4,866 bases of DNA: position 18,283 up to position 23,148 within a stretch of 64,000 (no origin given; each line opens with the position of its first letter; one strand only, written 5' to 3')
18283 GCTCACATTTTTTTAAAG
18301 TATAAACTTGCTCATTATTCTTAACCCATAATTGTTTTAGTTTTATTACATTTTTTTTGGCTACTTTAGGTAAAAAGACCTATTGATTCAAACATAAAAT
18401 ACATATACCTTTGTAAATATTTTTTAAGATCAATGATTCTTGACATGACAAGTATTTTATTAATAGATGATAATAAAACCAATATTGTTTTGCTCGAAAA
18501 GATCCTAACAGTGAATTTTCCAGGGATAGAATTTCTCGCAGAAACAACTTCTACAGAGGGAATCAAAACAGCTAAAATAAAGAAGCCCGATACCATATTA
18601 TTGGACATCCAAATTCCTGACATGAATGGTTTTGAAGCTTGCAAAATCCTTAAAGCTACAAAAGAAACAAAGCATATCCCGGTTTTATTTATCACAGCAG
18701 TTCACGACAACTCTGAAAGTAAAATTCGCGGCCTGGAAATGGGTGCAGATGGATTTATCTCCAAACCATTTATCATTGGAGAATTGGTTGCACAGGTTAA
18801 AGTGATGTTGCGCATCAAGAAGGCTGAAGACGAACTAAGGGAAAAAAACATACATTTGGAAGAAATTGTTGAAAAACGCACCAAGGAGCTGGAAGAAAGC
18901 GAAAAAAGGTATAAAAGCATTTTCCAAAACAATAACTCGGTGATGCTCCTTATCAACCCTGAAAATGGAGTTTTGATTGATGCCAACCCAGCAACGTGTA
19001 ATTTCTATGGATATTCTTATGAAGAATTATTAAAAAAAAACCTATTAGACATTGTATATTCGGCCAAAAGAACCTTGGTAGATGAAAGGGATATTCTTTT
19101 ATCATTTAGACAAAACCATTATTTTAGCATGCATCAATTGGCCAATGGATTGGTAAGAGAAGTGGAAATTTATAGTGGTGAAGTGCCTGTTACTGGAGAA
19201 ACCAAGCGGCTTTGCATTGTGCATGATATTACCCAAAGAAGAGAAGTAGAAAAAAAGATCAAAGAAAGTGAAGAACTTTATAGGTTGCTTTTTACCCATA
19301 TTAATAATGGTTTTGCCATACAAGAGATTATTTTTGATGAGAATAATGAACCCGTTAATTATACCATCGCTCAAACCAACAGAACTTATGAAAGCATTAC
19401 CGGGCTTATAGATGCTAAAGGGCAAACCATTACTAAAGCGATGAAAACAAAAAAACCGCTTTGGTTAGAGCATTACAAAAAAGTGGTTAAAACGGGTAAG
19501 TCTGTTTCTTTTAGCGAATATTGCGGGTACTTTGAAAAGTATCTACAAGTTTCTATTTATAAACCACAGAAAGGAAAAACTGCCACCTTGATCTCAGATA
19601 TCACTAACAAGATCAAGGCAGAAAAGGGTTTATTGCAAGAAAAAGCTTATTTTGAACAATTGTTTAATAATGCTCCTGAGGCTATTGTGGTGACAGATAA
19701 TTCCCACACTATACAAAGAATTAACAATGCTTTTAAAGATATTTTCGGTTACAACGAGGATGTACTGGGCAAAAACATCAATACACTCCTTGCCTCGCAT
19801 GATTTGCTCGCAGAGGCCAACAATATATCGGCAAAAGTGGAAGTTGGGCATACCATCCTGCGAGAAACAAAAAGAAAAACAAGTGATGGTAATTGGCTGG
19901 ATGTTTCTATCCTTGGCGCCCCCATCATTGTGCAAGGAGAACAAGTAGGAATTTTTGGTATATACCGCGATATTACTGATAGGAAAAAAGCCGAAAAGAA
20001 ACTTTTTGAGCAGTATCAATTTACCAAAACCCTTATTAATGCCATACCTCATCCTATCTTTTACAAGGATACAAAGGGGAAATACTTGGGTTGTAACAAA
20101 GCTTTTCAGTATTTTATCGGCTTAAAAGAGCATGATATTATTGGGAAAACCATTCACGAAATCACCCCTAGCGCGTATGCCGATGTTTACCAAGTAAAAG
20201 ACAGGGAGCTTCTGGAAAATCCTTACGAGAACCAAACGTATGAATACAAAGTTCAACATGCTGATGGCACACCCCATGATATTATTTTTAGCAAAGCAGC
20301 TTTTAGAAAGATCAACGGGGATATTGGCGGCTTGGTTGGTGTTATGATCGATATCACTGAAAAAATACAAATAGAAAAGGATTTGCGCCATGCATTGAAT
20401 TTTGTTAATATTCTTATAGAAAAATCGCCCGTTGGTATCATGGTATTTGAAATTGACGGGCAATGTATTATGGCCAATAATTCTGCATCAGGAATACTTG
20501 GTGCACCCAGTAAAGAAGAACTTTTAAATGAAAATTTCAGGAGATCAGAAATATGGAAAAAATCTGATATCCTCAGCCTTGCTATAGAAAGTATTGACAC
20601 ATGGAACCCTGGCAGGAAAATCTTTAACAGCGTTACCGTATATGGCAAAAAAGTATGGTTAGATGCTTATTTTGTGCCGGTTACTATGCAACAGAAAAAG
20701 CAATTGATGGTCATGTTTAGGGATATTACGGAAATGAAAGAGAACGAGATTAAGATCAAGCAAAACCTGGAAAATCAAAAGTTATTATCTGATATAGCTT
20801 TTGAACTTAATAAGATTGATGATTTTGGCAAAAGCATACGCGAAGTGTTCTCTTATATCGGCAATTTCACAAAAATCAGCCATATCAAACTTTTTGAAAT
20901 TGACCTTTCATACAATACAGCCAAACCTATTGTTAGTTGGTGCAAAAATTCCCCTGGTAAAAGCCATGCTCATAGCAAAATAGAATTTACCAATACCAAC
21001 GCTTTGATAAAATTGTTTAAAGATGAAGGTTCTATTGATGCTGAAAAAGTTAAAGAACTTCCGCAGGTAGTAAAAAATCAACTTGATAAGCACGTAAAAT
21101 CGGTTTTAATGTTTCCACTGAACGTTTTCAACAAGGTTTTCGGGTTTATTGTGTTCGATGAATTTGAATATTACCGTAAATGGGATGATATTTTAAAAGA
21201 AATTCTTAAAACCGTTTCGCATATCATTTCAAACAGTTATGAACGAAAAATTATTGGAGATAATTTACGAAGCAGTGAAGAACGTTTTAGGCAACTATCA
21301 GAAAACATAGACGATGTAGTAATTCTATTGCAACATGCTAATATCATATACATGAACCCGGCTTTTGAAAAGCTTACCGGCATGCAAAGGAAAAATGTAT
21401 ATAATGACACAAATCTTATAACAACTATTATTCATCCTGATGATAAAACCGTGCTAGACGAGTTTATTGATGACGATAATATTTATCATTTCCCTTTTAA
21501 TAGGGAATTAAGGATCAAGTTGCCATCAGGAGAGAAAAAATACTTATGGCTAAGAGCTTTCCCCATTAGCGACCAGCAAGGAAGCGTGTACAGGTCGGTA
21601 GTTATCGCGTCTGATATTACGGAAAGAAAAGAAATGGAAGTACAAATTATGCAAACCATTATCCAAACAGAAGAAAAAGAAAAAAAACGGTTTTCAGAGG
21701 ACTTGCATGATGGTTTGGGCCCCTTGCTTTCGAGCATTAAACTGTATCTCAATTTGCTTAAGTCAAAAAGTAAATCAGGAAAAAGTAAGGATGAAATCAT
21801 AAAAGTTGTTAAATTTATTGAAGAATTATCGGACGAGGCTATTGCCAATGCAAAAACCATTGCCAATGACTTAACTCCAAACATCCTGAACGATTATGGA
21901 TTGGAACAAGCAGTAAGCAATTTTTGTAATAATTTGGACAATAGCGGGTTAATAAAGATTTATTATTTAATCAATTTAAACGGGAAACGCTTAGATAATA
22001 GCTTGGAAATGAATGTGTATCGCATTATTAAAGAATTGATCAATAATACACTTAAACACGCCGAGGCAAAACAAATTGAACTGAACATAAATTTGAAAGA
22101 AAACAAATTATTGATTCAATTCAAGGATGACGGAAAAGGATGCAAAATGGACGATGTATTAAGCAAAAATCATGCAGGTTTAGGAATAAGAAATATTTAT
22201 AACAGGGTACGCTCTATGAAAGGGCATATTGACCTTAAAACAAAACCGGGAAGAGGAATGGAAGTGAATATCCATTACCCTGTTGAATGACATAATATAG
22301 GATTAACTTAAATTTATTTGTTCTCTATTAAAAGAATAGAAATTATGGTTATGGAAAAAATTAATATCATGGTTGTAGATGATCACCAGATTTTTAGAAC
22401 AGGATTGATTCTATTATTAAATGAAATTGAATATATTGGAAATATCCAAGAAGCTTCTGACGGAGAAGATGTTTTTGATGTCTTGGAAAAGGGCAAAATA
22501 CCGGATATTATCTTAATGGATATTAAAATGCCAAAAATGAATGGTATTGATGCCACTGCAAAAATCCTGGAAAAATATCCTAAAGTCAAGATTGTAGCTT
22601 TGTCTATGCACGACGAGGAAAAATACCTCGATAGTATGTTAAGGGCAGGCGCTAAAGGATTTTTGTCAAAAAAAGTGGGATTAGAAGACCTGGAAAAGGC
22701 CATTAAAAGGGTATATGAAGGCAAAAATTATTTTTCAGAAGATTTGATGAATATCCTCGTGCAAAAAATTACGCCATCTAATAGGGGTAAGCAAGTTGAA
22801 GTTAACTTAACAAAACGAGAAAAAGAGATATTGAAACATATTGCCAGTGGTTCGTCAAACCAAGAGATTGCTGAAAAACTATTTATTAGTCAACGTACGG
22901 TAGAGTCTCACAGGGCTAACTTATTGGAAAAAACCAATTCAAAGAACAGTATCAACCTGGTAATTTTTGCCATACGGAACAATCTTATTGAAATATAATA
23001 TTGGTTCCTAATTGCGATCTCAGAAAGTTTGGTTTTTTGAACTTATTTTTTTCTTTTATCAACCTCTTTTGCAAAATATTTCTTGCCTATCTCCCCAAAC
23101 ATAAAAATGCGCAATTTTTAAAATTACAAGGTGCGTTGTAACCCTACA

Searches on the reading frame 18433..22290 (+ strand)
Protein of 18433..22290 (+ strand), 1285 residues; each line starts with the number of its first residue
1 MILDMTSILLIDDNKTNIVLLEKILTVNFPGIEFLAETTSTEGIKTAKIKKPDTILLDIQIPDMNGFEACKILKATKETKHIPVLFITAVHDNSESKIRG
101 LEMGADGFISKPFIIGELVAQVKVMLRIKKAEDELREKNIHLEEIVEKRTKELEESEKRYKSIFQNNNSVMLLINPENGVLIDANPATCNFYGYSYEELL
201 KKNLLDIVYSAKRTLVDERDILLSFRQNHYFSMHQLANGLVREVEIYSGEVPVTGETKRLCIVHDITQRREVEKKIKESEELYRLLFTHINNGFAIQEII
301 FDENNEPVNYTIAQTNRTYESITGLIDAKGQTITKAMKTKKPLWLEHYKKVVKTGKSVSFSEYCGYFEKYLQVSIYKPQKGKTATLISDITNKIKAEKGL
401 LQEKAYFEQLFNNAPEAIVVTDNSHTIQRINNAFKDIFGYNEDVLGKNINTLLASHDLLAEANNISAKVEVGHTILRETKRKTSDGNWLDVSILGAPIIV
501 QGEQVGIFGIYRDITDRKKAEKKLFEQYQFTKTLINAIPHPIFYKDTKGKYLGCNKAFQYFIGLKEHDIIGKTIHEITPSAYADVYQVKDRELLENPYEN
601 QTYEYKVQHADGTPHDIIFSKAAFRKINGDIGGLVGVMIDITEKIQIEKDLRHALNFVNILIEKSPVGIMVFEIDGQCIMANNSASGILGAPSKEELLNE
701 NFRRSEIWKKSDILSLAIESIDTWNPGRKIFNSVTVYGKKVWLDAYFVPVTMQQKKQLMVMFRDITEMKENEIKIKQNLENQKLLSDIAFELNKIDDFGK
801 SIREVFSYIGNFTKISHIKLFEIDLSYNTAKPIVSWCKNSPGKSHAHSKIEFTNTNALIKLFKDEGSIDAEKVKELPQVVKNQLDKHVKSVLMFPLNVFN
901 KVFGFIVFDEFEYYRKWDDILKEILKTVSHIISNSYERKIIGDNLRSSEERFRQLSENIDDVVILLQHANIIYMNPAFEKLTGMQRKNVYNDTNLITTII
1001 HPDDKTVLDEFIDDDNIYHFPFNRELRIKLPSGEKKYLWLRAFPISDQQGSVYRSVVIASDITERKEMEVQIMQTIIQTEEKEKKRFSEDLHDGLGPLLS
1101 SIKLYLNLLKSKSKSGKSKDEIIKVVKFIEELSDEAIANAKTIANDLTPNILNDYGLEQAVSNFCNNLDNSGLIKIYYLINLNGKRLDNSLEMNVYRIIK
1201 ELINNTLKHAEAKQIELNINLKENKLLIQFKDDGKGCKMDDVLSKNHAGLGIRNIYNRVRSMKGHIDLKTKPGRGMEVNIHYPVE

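Call 14: search_protein_families(library=pfam, proteins=[window:18433-22290:+], max_evalue=0.001)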
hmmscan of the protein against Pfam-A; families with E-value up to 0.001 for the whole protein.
window:18433-22290:+ (1285 aa): 12 families
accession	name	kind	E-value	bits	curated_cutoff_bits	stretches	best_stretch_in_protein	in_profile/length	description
PF13426.13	PAS_9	-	3.4e-47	159.4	27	5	415-516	1-103/103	PAS domain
PF00989.32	PAS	-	3e-44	150.1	22.6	4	532-641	4-113/113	PAS fold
PF13188.13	PAS_8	-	4.6e-39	131.5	21.8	3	406-461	2-55/65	PAS domain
PF08448.16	PAS_4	-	4.3e-38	130.4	23.1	2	536-644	2-108/110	PAS fold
PF00072.30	Response_reg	-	1.9e-21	76.8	30.2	1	8-122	1-110/111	Response regulator receiver domain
PF08447.18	PAS_3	-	8.1e-21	74.5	25.6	1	971-1058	1-88/89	PAS fold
PF02518.31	HATPase_c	-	5.1e-11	43.4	26.4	1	1193-1284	4-109/111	Histidine kinase-, DNA gyrase B-, and HSP90-like ATPase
PF07730.19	HisKA_3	-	5.5e-07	30.5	24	1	1083-1150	1-66/68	Histidine kinase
PF13596.12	PAS_10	-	3.6e-06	28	22.1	0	409-514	3-105/106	PAS domain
PF12860.13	PAS_7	-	9.6e-06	26.2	27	0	412-521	2-114/115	PAS fold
PF13589.12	HATPase_c_3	-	0.00048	20.6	25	0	1197-1244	5-52/137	Histidine kinase-, DNA gyrase B-, and HSP90-like ATPase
PF24820.1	Diguanyl_cycl_sensor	-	0.00093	19.6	28.1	0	534-622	1-94/109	Diguanylate cyclase-like sensor domain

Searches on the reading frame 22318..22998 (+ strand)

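Call 14: search_protein_families(library=pfam, proteins=[window:22318-22998:+], max_evalue=0.001)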
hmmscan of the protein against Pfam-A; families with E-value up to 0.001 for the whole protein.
window:22318-22998:+ (226 aa): 3 families
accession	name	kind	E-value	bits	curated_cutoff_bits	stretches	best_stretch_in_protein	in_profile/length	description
PF00072.30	Response_reg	-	4.8e-28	98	30.2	1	17-130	1-111/111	Response regulator receiver domain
PF00196.25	GerE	-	3.9e-19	68.4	23.5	1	163-218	2-57/57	Bacterial regulatory proteins, luxR family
PF08281.18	Sigma70_r4_2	-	0.00013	22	25.7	1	164-200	11-48/54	Sigma-70, region 4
